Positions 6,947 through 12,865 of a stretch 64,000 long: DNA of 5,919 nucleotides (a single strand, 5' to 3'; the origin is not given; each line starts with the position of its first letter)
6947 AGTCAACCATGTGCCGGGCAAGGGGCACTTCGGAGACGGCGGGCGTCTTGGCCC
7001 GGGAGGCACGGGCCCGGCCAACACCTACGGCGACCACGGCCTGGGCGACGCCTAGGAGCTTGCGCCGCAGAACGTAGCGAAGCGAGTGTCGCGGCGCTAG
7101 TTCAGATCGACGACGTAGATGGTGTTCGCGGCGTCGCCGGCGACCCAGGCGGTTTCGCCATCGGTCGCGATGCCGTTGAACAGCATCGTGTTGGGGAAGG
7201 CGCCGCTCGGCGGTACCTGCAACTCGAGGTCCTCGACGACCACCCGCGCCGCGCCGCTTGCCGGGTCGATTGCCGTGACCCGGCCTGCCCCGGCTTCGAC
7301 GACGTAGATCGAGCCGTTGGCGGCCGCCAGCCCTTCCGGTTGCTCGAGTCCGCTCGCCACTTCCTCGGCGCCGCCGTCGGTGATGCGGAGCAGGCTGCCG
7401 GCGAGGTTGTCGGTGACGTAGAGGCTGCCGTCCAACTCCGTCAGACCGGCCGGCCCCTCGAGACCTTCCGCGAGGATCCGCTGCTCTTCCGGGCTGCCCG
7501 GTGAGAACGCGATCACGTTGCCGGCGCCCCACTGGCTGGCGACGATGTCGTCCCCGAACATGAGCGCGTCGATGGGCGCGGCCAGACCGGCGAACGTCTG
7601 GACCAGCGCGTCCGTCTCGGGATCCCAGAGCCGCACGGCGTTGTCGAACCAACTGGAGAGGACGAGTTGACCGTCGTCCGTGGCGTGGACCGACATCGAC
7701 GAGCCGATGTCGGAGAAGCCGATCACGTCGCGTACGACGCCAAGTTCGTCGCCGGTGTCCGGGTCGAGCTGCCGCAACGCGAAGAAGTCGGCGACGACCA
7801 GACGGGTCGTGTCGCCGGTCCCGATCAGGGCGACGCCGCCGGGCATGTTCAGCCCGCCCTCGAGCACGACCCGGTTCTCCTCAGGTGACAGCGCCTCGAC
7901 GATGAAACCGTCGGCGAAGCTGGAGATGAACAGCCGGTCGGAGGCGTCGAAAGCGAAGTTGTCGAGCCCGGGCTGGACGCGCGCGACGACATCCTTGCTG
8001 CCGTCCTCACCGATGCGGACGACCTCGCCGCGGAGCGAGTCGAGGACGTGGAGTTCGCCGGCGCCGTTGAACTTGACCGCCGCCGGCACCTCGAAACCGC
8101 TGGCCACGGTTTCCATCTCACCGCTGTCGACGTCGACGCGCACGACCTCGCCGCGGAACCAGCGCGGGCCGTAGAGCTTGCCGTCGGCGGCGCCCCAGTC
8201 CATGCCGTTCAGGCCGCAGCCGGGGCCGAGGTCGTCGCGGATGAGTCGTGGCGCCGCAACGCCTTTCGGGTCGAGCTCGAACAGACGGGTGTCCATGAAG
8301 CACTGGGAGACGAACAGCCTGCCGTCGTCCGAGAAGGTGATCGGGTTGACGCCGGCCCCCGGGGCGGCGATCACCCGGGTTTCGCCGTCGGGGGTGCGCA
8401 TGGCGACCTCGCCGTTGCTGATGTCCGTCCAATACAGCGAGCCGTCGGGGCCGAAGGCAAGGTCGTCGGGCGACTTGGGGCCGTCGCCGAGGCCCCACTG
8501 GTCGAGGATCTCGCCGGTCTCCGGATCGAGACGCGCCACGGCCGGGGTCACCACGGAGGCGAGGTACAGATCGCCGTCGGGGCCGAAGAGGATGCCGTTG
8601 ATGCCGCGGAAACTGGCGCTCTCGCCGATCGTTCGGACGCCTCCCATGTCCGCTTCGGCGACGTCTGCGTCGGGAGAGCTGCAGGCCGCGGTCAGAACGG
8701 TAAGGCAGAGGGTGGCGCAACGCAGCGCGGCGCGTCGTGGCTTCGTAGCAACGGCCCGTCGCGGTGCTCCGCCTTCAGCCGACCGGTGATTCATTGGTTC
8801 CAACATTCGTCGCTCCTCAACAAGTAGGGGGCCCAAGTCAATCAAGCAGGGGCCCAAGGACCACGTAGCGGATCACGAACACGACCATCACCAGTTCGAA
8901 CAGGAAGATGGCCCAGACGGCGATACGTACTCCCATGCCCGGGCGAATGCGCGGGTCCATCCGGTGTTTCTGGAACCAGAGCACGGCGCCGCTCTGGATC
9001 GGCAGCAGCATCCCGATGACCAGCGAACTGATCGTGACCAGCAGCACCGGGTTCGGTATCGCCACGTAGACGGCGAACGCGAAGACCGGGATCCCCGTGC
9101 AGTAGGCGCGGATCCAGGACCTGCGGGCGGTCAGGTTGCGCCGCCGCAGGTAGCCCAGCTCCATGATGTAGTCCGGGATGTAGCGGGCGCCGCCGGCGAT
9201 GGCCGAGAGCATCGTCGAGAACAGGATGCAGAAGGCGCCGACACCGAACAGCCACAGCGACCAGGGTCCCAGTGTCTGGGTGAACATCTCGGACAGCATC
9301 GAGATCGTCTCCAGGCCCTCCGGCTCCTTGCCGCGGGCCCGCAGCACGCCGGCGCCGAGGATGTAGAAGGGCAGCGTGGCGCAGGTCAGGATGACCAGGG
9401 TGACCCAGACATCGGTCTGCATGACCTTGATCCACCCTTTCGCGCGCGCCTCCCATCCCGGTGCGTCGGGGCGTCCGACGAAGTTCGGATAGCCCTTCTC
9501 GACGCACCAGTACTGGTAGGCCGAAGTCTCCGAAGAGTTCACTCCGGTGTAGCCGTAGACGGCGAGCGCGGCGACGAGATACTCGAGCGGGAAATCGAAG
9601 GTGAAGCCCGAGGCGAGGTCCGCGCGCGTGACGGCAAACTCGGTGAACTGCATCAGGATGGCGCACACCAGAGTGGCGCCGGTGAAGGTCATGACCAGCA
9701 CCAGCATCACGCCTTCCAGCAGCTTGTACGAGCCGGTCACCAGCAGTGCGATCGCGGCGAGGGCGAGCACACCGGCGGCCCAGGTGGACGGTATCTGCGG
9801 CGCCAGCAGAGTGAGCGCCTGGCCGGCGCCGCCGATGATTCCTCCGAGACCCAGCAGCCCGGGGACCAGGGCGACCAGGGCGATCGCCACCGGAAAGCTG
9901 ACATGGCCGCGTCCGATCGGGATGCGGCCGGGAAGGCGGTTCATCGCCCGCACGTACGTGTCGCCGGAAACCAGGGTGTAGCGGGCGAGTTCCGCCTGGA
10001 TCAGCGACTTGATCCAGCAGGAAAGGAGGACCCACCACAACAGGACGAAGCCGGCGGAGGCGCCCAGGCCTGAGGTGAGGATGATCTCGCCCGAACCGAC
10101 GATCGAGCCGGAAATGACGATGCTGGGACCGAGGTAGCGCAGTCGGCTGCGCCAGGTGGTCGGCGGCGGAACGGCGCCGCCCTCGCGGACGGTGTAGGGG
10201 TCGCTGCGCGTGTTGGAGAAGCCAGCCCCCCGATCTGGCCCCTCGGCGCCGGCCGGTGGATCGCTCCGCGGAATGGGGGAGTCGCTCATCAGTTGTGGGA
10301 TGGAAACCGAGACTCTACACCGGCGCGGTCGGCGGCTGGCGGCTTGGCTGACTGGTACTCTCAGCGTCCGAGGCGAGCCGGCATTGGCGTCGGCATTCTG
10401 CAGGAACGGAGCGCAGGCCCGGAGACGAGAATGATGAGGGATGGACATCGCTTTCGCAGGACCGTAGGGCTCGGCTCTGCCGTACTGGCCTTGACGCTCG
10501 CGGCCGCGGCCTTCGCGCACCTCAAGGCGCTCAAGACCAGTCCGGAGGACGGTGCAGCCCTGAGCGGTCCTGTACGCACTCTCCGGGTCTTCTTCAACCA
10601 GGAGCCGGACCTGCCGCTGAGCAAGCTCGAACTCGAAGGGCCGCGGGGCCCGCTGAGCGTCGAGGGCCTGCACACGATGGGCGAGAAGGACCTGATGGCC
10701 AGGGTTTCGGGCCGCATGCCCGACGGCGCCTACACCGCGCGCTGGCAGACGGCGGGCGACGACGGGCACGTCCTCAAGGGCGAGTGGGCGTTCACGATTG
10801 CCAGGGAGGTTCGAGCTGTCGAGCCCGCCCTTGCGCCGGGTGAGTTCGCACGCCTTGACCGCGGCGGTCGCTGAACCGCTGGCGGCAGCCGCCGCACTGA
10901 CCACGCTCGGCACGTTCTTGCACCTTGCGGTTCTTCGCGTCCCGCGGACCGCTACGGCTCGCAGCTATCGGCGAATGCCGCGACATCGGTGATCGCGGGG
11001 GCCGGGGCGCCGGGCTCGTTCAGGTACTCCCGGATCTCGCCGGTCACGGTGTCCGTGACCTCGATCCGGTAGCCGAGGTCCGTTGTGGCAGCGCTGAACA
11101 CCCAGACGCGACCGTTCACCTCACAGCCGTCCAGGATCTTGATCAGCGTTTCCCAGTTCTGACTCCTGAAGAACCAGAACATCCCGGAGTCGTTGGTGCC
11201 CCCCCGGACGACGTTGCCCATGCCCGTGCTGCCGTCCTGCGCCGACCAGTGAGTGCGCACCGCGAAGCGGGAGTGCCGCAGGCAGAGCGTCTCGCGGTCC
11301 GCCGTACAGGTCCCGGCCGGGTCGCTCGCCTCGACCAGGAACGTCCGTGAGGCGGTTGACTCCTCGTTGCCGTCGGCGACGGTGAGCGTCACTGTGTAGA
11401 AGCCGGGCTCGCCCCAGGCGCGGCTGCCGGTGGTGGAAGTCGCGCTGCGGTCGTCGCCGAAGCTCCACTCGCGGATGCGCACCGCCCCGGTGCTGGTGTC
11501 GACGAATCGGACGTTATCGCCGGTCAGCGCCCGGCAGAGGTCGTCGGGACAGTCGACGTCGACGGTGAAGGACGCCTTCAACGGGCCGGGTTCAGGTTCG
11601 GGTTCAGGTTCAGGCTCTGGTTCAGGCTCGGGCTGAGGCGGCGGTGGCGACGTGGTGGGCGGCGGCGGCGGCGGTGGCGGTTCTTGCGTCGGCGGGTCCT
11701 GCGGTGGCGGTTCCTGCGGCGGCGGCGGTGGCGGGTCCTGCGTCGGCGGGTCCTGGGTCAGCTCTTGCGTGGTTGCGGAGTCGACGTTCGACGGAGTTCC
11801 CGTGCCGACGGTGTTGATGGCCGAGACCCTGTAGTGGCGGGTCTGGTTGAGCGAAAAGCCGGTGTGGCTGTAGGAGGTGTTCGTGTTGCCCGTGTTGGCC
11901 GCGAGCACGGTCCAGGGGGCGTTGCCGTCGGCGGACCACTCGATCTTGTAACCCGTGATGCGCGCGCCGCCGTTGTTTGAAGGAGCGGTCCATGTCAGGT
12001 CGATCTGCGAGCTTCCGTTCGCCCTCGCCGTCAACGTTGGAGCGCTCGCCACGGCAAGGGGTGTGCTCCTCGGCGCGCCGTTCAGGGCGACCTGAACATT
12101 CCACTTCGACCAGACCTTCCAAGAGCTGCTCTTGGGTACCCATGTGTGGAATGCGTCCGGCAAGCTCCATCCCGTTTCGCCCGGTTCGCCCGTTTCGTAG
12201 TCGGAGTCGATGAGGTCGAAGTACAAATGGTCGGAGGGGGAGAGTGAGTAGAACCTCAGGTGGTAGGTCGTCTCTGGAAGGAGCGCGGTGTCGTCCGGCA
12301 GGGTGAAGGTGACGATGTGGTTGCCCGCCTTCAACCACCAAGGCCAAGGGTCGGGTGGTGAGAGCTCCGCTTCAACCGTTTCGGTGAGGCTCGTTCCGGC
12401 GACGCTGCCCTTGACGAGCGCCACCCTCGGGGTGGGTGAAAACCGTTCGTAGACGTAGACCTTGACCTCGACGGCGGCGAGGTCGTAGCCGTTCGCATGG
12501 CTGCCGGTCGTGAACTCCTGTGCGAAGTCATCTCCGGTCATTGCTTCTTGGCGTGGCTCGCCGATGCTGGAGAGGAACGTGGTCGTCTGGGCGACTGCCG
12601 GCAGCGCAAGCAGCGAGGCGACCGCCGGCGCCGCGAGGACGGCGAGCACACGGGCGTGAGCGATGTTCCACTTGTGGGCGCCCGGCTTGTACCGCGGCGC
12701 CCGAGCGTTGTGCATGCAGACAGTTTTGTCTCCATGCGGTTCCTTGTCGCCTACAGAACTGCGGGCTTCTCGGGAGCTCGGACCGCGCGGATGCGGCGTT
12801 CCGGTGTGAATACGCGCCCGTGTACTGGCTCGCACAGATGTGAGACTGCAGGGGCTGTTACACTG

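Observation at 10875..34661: Six-gene, same-strand array of secreted FN3 / PKD / Cys-rich-CTD paralogs (~24 kb, ~40 FN3 modules)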

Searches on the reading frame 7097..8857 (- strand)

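Call 15: search_protein_families(library=pfam, proteins=[window:7097-8857:-], max_evalue=0.001)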
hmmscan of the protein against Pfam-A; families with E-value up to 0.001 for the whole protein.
window:7097-8857:- (586 aa): 9 families
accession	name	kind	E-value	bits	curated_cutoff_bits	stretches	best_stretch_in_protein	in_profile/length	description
PF24684.1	Vgb_lyase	-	3.7e-10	39.5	50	1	88-182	101-195/290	Virginiamycin B lyase family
PF08450.18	SGL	-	2.1e-09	37.8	26.3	0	138-327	11-214/246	SMP-30/Gluconolactonase/LRE-like region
PF21959.2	DUF6923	-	2.1e-07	31.4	27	0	168-255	87-171/234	Repeat of unknown function (DUF6923)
PF13360.13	PQQ_2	-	2.3e-05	24.6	27.6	0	357-536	41-228/233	Outer membrane protein assembly factor BamB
PF05096.18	Glu_cyclase_2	-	0.00015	21.7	22.3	0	510-584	173-248/249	Glutamine cyclotransferase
PF24814.1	WD40_Prp19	-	0.00016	21.2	320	0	393-435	144-186/281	Prp19 WD40 domain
PF20067.5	SSL_N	-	0.00019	21.7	18.9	0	119-145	13-38/46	Strictosidine synthase-like, N-terminal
PF25174.1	Beta-prop_THOC3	-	0.00021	20.9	305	0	386-436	173-223/272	THOC3 beta-propeller domain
PF01436.27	NHL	-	0.00078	19.8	20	0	506-527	3-25/28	NHL repeat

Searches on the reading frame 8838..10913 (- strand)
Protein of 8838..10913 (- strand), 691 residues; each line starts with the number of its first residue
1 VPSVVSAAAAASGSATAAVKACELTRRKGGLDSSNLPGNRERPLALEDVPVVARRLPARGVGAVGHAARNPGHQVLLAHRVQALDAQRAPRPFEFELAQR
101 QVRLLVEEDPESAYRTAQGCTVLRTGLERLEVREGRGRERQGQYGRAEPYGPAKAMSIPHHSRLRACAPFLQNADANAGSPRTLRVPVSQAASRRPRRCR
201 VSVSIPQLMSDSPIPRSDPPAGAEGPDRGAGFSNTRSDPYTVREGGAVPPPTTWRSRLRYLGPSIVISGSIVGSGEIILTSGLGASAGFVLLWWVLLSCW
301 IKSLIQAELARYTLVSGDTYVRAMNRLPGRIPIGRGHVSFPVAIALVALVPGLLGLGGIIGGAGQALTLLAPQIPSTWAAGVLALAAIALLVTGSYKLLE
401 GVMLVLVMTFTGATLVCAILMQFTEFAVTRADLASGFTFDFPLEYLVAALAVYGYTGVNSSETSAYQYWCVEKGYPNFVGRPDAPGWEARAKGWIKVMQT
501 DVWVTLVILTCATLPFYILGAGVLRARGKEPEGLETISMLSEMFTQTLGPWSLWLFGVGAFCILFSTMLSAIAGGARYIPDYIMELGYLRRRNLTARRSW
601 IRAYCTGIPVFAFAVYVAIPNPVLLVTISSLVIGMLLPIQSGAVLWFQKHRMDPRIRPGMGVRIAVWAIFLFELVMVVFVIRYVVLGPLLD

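Call 15: search_protein_families(library=pfam, proteins=[window:8838-10913:-], max_evalue=0.001)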
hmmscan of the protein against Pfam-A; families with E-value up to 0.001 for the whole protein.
window:8838-10913:- (691 aa): 1 family
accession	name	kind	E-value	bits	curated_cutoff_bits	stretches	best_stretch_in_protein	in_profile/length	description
PF01566.24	Nramp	-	1.7e-19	70.5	29.8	1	284-651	8-347/357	Natural resistance-associated macrophage protein-like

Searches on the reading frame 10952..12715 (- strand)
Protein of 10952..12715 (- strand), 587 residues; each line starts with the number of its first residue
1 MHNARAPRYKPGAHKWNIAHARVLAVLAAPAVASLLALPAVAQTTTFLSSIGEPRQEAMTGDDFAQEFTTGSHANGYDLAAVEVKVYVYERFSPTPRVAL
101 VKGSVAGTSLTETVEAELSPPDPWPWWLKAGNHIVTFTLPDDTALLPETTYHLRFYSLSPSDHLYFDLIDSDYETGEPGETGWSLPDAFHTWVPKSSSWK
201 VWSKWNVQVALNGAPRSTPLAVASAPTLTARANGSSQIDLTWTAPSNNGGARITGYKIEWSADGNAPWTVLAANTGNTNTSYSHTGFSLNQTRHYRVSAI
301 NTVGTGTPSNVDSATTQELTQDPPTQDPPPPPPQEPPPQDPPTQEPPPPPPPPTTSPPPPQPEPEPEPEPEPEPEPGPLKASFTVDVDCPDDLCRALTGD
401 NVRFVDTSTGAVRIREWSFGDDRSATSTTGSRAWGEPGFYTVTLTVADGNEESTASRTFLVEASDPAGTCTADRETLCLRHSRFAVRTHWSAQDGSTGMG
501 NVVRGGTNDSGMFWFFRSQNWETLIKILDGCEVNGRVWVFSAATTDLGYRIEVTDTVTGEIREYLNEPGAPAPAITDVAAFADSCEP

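Call 7: search_protein_families(library=pfam, proteins=[window:10952-12715:-], max_evalue=0.1)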
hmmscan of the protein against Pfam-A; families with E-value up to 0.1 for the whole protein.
window:10952-12715:- (587 aa): 8 families
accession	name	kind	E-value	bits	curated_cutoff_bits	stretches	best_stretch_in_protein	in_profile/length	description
PF00041.27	fn3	-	4.7e-10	40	25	1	225-311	2-80/84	Fibronectin type III domain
PF18911.6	PKD_4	-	5.7e-10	39.5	27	1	402-459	24-81/85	PKD domain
PF00801.26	PKD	-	9.8e-06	25.9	23.5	1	398-460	13-79/80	PKD domain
PF14292.12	SusE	-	0.0022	18.6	25.2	1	217-292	14-87/106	SusE outer membrane protein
PF00754.31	F5_F8_type_C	-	0.0079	16.8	28.2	1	197-286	6-96/127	F5/8 type C domain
PF22633.2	F5_F8_type_C_2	-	0.012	16.6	27.8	1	236-285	33-79/91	NedA-like, galactose-binding domain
PF05887.16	Trypan_PARP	-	0.014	15.8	100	1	312-378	50-113/134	Procyclic acidic repetitive protein (PARP)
PF25059.1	FN3_DSCAM-DSCAML_C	-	0.031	15.1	39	1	247-316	14-80/89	DSCAM/DSCAML C-terminal Fn3-like domain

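Call 8: search_protein_families(library=ncbifam, proteins=[window:10952-12715:-], max_evalue=0.1)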
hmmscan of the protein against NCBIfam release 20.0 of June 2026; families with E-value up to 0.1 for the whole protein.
window:10952-12715:- (587 aa): 1 family
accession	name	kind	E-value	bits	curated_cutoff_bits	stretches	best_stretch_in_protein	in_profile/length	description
TIGR04526.1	predic_Ig_block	subfamily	0.03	13.2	150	1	271-376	23-130/693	putative immunoglobulin-blocking virulence protein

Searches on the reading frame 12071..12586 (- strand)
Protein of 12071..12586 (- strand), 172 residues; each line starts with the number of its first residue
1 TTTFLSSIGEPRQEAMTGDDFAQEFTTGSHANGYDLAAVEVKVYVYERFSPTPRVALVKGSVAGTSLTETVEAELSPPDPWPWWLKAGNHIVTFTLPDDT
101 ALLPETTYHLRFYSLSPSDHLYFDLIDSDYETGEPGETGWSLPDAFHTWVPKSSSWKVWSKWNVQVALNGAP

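Call 77: search_protein_families(library=ncbifam, proteins=[window:12071-12586:-], max_evalue=1)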
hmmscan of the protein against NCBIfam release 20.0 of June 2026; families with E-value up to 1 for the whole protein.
window:12071-12586:- (172 aa): 1 family
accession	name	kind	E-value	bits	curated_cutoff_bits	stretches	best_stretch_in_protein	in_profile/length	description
NF041539.1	choice_anch_R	domain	2.3e-11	43.9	30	1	20-170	19-154/155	choice-of-anchor R domain-containing protein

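Call 101: search_protein_families(library=pfam, proteins=[window:12071-12586:-], max_evalue=10)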
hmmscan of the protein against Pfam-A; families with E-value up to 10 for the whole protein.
window:12071-12586:- (172 aa): 1 family
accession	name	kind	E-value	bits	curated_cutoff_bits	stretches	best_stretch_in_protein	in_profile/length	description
PF24558.1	DUF7604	-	0.18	12.6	25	1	86-135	52-103/147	Domain of unknown function (DUF7604)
